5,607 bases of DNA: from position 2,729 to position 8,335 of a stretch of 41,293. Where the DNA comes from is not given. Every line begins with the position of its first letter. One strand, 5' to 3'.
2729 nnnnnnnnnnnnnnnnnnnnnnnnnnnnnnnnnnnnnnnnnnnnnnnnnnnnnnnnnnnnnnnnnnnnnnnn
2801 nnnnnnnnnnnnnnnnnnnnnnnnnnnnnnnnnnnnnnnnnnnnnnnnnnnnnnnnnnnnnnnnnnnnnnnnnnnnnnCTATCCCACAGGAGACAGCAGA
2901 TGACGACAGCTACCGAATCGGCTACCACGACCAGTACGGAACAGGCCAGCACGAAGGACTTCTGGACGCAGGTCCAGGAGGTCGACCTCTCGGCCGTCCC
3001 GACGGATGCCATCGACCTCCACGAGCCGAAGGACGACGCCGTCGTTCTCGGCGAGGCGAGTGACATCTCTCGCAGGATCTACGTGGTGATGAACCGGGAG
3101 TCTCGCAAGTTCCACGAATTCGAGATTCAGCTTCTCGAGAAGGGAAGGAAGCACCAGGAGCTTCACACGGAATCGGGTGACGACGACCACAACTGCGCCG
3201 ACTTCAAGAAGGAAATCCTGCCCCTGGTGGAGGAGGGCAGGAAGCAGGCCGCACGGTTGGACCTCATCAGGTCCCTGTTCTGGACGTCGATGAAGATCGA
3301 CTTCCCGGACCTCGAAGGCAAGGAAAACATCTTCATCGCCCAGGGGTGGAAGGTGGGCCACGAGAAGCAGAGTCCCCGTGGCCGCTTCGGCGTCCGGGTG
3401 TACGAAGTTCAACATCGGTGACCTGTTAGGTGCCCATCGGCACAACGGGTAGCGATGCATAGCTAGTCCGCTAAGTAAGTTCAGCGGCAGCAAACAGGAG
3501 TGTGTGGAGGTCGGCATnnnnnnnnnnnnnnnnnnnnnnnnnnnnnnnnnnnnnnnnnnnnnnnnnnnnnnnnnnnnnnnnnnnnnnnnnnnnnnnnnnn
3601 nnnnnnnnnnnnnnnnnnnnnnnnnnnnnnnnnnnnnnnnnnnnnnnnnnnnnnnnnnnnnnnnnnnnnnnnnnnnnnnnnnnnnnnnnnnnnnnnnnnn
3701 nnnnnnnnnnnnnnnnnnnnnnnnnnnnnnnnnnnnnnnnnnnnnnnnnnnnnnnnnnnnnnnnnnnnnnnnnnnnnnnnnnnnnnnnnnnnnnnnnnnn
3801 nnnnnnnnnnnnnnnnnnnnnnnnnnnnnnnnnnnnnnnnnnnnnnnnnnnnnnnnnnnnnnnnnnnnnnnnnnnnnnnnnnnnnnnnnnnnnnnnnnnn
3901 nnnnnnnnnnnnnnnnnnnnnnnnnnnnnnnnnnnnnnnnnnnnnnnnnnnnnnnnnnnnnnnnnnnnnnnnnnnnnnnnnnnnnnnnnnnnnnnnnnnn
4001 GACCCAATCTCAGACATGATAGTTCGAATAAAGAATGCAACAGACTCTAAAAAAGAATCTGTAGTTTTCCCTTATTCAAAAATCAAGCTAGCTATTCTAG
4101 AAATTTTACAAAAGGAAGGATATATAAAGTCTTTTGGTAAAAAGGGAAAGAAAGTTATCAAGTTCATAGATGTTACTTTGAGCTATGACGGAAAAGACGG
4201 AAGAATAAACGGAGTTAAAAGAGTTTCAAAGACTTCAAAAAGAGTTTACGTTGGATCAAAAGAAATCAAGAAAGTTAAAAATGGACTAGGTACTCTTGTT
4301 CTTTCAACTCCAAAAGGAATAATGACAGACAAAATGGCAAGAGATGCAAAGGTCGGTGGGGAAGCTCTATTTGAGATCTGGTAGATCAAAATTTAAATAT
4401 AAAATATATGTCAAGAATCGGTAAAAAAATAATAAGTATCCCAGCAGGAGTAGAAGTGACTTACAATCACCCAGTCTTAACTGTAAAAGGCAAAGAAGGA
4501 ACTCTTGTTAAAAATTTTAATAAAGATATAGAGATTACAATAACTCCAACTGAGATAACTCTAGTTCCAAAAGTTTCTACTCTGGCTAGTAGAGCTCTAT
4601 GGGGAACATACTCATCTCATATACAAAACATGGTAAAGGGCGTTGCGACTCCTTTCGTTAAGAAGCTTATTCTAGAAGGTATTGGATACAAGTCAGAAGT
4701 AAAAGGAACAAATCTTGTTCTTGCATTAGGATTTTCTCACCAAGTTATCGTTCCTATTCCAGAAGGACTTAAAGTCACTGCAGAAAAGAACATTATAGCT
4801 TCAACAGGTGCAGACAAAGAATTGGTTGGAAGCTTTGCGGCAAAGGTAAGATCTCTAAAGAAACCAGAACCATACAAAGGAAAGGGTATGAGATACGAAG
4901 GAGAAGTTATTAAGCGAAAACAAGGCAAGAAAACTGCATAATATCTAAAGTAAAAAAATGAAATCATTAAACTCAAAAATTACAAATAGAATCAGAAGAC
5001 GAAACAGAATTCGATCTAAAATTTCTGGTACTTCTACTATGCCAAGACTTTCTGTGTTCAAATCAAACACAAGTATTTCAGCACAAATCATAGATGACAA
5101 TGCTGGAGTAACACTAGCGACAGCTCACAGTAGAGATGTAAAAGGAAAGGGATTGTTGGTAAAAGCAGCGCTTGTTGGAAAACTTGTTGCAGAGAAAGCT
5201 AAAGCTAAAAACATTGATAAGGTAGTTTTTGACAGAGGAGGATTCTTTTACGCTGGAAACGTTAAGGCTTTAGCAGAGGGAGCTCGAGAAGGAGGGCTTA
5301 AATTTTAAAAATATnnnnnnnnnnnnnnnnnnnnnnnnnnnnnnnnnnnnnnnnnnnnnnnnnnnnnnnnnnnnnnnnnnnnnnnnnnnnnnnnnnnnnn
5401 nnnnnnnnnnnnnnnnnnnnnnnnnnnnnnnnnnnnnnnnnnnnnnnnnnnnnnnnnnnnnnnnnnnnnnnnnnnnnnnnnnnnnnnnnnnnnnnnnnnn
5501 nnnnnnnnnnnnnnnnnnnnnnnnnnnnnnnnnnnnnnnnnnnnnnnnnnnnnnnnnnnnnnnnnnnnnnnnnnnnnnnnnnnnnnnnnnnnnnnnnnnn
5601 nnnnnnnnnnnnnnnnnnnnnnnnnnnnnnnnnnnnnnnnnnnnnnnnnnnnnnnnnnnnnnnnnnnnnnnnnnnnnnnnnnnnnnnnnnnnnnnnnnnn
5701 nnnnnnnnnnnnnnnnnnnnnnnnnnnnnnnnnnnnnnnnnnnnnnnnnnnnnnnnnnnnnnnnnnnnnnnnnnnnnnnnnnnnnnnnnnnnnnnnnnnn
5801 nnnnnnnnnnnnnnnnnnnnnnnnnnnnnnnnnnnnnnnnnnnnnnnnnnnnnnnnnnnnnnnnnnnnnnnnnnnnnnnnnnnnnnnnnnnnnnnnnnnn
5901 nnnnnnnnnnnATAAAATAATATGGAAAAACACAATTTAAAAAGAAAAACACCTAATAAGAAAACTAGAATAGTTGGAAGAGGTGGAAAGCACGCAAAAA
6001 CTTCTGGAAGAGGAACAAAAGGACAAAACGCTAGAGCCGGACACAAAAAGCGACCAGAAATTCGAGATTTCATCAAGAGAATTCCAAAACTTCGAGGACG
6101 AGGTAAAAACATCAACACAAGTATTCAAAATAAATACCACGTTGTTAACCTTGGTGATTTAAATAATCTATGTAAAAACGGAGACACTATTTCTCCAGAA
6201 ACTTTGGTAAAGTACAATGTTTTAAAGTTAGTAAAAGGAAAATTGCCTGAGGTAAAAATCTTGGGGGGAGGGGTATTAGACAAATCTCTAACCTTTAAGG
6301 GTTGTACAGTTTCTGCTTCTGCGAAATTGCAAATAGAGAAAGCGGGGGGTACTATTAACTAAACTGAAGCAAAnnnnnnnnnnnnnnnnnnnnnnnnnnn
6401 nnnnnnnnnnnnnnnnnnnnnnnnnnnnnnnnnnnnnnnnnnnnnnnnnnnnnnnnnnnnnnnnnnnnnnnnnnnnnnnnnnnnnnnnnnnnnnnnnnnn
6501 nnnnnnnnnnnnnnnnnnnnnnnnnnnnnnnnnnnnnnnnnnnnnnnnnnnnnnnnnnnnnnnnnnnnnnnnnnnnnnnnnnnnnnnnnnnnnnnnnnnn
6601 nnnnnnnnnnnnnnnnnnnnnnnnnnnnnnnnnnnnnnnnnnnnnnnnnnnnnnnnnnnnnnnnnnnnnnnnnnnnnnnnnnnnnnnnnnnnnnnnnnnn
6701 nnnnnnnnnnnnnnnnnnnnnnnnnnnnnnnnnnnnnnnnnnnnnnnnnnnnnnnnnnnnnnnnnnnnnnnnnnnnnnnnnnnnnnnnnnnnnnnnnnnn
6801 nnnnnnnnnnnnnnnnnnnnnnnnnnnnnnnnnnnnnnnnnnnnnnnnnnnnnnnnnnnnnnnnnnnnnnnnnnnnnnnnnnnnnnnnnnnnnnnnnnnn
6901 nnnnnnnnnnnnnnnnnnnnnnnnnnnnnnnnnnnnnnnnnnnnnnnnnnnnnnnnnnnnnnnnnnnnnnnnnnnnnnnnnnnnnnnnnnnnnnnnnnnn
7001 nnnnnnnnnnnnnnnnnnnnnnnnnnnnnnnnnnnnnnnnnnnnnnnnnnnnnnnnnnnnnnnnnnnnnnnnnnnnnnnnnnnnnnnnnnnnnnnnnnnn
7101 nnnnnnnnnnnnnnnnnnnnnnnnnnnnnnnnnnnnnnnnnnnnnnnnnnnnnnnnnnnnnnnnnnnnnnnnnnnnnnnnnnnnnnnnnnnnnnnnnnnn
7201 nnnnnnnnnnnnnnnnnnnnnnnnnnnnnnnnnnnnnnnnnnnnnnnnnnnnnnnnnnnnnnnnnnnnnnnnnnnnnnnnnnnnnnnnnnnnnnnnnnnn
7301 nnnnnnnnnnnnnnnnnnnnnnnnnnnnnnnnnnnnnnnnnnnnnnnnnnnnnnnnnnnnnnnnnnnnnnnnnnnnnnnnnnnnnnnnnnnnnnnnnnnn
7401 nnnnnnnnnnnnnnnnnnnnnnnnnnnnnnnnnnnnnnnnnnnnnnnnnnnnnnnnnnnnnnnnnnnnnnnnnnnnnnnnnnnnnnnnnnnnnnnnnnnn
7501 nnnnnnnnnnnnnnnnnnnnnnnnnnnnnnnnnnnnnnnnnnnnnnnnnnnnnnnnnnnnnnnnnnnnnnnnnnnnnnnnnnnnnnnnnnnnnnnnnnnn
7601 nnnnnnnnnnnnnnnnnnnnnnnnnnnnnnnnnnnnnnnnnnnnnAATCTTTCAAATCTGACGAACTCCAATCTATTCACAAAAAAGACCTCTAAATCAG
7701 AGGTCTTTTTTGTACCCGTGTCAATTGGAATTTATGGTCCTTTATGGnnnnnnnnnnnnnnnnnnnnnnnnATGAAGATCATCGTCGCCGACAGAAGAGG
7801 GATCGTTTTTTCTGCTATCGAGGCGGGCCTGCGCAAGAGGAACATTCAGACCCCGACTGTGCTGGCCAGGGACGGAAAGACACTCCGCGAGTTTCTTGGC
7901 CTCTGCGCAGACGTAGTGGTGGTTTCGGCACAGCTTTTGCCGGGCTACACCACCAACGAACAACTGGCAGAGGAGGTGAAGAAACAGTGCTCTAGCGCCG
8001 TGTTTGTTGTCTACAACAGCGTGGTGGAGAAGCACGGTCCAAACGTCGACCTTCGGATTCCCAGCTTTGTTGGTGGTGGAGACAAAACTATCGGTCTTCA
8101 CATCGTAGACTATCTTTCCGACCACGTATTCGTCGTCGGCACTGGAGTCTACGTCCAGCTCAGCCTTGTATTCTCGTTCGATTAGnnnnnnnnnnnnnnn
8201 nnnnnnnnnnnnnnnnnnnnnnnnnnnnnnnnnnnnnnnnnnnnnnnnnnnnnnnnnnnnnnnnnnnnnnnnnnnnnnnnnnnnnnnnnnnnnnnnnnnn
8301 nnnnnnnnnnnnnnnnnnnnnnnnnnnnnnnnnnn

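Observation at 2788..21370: Three dispersed cassettes share one foreign signature and differ from the host in composition and translation signals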

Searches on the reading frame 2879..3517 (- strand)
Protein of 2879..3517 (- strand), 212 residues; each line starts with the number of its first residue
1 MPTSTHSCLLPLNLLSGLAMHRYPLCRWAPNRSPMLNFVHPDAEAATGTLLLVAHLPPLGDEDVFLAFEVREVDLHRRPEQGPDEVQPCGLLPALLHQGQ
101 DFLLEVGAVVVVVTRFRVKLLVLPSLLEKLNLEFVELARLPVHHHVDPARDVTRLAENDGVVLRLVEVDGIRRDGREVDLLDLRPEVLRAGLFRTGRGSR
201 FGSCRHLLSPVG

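Call 11: search_protein_families(library=pfam, proteins=[window:2879-3517:-], max_evalue=0.1)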
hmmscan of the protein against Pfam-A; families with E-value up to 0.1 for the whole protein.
window:2879-3517:- (212 aa): 0 families

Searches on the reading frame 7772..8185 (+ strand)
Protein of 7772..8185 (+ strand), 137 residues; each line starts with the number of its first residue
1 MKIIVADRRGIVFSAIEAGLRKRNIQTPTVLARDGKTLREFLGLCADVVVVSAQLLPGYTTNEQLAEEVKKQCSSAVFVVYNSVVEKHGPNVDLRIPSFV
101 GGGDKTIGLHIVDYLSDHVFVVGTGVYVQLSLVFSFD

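Call 11: search_protein_families(library=pfam, proteins=[window:7772-8185:+], max_evalue=0.1)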
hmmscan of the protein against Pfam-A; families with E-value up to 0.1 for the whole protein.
window:7772-8185:+ (137 aa): 0 families

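Call 17: find_homologous_proteins(query=window:7772-8185:+, max_evalue=0.01)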
Query window:7772-8185:+ (137 aa): 6 proteins with E <= 0.01 among 56 candidates.
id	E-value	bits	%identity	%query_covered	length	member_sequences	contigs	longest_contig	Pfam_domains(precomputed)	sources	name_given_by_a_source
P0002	6.8e-81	287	98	100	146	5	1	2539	-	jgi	jgi:hypothetical protein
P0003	1.1e-54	202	74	100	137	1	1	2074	-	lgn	-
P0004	2.6e-43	165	65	96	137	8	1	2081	-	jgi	jgi:hypothetical protein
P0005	5.3e-43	164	63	96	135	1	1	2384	-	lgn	-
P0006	6.8e-37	144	58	96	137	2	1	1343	-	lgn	-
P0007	3.5e-33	132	52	96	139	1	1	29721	-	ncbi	-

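Call 18: find_encoding_contigs(protein=P0007, flank=10000, max_places=4)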
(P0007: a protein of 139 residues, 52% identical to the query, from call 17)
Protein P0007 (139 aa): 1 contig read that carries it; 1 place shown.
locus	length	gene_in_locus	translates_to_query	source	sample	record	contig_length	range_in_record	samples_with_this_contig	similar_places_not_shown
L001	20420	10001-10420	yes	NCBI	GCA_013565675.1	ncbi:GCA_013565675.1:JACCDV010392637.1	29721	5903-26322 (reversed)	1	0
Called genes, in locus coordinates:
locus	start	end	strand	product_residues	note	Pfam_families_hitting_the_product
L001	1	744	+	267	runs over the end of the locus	PF00181:Ribosomal_L2_N, PF03947:Ribosomal_L2_C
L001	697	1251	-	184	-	-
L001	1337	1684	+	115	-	PF00203:Ribosomal_S19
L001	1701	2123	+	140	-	PF00237:Ribosomal_L22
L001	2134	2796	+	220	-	PF07650:KH_2, PF00189:Ribosomal_S3_C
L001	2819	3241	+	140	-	PF00252:Ribosomal_L16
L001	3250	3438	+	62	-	PF00831:Ribosomal_L29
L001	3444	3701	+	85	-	PF00366:Ribosomal_S17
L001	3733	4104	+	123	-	PF00238:Ribosomal_L14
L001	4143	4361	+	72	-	PF00467:KOW (weak), PF17136:ribosomal_L24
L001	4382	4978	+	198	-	PF00281:Ribosomal_L5, PF00673:Ribosomal_L5_C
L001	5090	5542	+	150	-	-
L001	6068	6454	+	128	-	PF00410:Ribosomal_S8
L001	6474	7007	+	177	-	PF00347:Ribosomal_L6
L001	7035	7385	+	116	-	PF00861:Ribosomal_L18p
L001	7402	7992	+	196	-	PF00333:Ribosomal_S5, PF03719:Ribosomal_S5_C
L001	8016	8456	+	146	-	PF00828:Ribosomal_L27A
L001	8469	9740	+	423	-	PF00344:SecY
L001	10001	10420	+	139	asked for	-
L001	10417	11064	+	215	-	PF00406:ADK, PF13207:AAA_17 (weak)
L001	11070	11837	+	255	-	PF00557:Peptidase_M24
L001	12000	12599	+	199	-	PF00334:NDK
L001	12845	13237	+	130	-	PF09997:DUF2238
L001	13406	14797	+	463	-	PF00753:Lactamase_B, PF16661:Lactamase_B_6, PF23023:Anti-Pycsar_Apyc1, PF12706:Lactamase_B_2 (weak), PF10996:Beta-Casp, PF07521:RMMBL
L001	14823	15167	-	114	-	PF00453:Ribosomal_L20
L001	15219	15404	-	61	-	PF01632:Ribosomal_L35p (weak)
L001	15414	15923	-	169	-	PF05198:IF3_N, PF00707:IF3_C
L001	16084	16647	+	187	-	-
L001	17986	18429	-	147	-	PF01668:SmpB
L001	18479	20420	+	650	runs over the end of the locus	PF06480:FtsH_ext (weak), PF00004:AAA, PF17862:AAA_lid_3, PF01434:Peptidase_M41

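Call 19: find_encoding_contigs(protein=P0002, flank=5000, max_places=4)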
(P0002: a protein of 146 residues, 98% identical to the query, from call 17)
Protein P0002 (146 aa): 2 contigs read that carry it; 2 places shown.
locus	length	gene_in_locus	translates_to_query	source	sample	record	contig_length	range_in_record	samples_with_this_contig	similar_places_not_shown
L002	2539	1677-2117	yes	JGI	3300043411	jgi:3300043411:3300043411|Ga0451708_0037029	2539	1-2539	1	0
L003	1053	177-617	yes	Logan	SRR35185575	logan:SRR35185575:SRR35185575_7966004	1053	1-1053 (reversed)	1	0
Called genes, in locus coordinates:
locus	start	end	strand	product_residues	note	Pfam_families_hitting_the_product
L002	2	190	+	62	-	?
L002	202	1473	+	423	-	PF00344:SecY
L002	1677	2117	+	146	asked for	-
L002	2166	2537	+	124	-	?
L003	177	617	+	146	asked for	-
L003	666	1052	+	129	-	?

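Call 29: search_protein_families(library=pfam, proteins=[L001:5084-5542:+], max_evalue=0.05)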
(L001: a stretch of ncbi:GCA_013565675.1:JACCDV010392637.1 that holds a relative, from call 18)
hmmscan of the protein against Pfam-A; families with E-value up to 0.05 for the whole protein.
L001:5084-5542:+ (152 aa): 0 families

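Call 56: predict_structure(alignment_id=A1)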
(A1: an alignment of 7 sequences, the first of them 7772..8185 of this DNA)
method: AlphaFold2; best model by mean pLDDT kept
length: 137 residues; sequences in the alignment: 7
mean_pLDDT: 85.2   pTM: 0.82
mean pLDDT of the five models: 85.2, 81.7, 79.3, 74.9, 55.1
residues with pLDDT >= 90: 62; 70-90: 60; 50-70: 12; < 50: 3
segments of 3 or more residues with pLDDT < 50: none
pLDDT, mean of each block of 10 residues (from residue 1): 92 92 91 95 91 91 92 92 66 85 81 89 77 49
secondary structure, 60 per line:
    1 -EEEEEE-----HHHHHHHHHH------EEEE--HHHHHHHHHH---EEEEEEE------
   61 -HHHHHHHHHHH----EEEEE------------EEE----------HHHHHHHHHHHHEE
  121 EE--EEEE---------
elements in order: E2-7 H13-22 E29-32 H35-44 E48-54 H62-72 E77-81 E94-96 H107-118 E119-122 E125-128

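Call 63: fold_search(model_id=the predicted structure, library=pdb)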
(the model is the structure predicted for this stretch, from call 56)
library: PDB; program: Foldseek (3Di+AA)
matches with E <= 10: 1523; with E <= 0.001: 4
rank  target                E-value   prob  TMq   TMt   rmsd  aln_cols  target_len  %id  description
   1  28tm_A                7.5e-04  1.00  0.58  0.68   3.7       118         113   16  Structure of an uncharacterized Rossmann fold protein from Homo sapiens (released 2026-03-11)
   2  3a0u                  8.0e-04  1.00  0.60  0.69   3.4       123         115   16  Crystal structure of response regulator protein TrrA (TM1360) from Thermotoga maritima in complex with Mg(2+)-BeF (wild  (released 2009-10-20)
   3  1ny5_A                9.1e-04  1.00  0.63  0.25   3.4       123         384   15  Crystal structure of sigm54 activator (AAA+ ATPase) in the inactive state (released 2003-11-11)
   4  2jk1                  9.7e-04  1.00  0.56  0.55   2.7       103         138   14  Crystal structure of the wild-type HupR receiver domain (released 2008-11-11)
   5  3hv2_B                1.3e-03  1.00  0.58  0.63   2.3       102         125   16  Crystal structure of signal receiver domain OF HD domain-containing protein FROM Pseudomonas fluorescens Pf-5 (released 2009-06-23)
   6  6tne                  1.3e-03  1.00  0.56  0.69   3.8       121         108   15  Crystal structure of receiver domain from Hybrid Histidine Kinase CckA (released 2020-12-16)
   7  4l4u                  1.3e-03  1.00  0.58  0.24   4.0       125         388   18  Crystal structure of construct containing A. aeolicus NtrC1 receiver, central and DNA binding domains (released 2013-08-28)
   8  4ckw_D                1.3e-03  1.00  0.51  0.57   4.4       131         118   14  Structure of the Mycobacterium tuberculosis Type II Dehydroquinase N12S mutant (Crystal Form 1) (released 2015-03-25)
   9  8uvx_A                1.4e-03  1.00  0.61  0.40   5.8       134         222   13  CosR DNA bound form I (released 2024-01-31)
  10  6zj2_N                1.5e-03  1.00  0.59  0.47   3.8       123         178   18  Structure of RcsB from Salmonella enterica serovar Typhimurium bound to promoter rprA in the presence of phosphomimeti (released 2021-02-17)
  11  8uvx_B                1.5e-03  1.00  0.58  0.39   4.6       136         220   14  CosR DNA bound form I (released 2024-01-31)
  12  3hv2_A                1.6e-03  1.00  0.59  0.59   2.2       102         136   16  Crystal structure of signal receiver domain OF HD domain-containing protein FROM Pseudomonas fluorescens Pf-5 (released 2009-06-23)
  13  2b4a                  1.6e-03  1.00  0.50  0.57   4.4       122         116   11  Crystal structure of a response regulator receiver domain protein (bh3024) from bacillus halodurans c-125 at 2.42 A reso (released 2005-10-11)
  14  1zy2_A                1.8e-03  1.00  0.59  0.58   4.1       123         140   15  Crystal structure of the phosphorylated receiver domain of the transcription regulator NtrC1 from Aquifex aeolicus (released 2005-08-16)
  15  3heb_A                2.0e-03  1.00  0.59  0.58   2.9       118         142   14  Crystal Structure of Response regulator receiver domain from Rhodospirillum rubrum (released 2009-05-19)
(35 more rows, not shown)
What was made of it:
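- Closest known: Atypical orphan response regulators and pseudo-receivers, for example HP1043. Same: C2's model best matches receiver domains (TM about 0.6, E about 1e-3), and these atypical regulators are among the hits (call 63).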

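Call 70: find_related_loci(query=window:7772-8185:+, collection=viral_contigs, flank=5000)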
Query window:7772-8185:+ (137 aa) in viral_contigs; peptide patterns used: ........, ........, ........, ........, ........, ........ (x = any residue, [..] = any of these).
22 stretches matched a pattern, but none encodes a relative of the query by tblastn (E <= 1e-3).

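Call 83: search_protein_families(library=phrogs, proteins=[window:7772-8185:+, L001:5084-5542:+], max_evalue=0.01)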
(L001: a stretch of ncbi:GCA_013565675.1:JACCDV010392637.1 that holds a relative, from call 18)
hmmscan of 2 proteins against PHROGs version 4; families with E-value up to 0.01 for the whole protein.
window:7772-8185:+ (137 aa): 0 families

L001:5084-5542:+ (152 aa): 0 families

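Call 84: search_protein_families(library=padloc, proteins=[window:7772-8185:+, L001:5084-5542:+], max_evalue=0.01)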
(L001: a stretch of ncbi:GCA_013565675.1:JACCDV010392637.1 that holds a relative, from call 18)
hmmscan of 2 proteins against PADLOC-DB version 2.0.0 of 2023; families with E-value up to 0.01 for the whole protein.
window:7772-8185:+ (137 aa): 0 families

L001:5084-5542:+ (152 aa): 0 families
